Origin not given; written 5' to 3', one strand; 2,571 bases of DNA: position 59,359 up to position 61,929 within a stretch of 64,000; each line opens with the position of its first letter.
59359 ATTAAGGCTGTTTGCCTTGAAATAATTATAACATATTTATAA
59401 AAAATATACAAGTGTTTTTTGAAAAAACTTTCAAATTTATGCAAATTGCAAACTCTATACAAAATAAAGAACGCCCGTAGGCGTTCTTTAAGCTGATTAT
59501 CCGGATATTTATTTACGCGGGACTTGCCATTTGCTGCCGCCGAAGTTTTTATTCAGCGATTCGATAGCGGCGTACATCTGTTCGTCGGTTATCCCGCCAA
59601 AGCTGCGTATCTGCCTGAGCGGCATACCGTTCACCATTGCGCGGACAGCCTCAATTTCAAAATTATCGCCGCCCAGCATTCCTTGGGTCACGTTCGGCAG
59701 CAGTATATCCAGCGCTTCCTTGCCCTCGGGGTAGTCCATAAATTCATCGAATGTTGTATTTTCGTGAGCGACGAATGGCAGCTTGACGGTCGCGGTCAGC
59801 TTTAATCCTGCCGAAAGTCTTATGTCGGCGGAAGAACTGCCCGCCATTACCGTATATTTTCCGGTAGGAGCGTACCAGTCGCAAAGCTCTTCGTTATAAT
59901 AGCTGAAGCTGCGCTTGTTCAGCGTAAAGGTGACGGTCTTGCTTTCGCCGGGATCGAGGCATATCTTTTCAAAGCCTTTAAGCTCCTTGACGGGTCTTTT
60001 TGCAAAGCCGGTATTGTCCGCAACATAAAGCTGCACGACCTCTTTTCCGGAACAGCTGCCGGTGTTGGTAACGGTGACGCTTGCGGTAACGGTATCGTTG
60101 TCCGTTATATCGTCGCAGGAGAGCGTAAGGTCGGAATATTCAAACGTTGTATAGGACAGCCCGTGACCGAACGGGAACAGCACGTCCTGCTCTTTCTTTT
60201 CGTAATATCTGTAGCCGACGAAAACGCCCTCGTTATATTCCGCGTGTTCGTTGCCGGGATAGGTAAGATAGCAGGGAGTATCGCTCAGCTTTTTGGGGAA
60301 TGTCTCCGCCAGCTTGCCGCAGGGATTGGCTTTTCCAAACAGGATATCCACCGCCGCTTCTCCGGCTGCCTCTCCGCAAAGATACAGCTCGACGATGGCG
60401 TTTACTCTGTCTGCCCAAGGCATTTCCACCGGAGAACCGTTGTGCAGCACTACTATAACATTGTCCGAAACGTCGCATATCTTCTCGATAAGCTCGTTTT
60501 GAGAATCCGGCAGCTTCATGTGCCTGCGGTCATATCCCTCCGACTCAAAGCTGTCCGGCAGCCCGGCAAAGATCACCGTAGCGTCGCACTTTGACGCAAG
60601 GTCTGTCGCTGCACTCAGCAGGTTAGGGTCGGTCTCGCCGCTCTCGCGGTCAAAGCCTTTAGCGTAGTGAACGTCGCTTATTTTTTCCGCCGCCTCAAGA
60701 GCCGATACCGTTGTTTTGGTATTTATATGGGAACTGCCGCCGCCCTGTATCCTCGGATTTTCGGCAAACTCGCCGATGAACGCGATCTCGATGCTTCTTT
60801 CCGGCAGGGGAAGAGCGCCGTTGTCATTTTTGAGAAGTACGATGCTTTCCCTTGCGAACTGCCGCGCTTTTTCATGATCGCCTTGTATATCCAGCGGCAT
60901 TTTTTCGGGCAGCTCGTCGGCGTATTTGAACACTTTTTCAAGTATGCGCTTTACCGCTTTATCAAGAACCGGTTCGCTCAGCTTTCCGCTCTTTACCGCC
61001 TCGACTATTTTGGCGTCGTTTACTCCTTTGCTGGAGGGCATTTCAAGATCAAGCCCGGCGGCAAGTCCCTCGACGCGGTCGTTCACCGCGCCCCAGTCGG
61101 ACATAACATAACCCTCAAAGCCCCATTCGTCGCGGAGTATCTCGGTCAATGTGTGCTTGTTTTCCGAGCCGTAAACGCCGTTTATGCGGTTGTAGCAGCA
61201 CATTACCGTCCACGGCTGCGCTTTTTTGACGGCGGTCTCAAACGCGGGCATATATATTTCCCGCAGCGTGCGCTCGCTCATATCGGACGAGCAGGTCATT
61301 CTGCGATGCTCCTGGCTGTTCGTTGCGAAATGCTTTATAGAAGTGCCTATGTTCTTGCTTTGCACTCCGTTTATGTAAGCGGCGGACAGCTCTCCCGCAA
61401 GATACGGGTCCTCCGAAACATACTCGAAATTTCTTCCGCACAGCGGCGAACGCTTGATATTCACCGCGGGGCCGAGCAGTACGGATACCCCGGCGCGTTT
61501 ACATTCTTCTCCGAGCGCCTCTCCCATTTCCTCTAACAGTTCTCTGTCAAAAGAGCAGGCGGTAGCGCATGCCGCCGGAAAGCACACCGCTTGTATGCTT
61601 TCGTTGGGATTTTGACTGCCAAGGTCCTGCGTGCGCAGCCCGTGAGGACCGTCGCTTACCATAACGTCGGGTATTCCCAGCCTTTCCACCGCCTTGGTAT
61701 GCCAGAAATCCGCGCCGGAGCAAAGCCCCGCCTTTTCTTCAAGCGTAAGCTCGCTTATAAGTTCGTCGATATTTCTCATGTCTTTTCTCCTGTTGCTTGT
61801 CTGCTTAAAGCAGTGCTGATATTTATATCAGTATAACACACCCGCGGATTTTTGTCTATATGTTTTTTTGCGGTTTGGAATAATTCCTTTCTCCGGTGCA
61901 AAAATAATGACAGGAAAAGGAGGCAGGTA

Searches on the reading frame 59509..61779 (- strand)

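Call 33: search_protein_families(library=pfam, proteins=[window:59509-61779:-], max_evalue=0.001)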
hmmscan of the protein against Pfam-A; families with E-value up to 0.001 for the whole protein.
window:59509-61779:- (756 aa): 3 families
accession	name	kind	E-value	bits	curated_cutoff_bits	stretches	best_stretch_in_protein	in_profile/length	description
PF01915.27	Glyco_hydro_3_C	-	6.8e-55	186.6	31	1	313-543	1-200/200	Glycosyl hydrolase family 3 C-terminal domain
PF00933.27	Glyco_hydro_3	-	3.3e-39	135.6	27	1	64-280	82-314/316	Glycosyl hydrolase family 3 N terminal domain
PF14310.12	Fn3-like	-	1.5e-26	92.8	25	1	580-650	1-71/71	Fibronectin type III-like domain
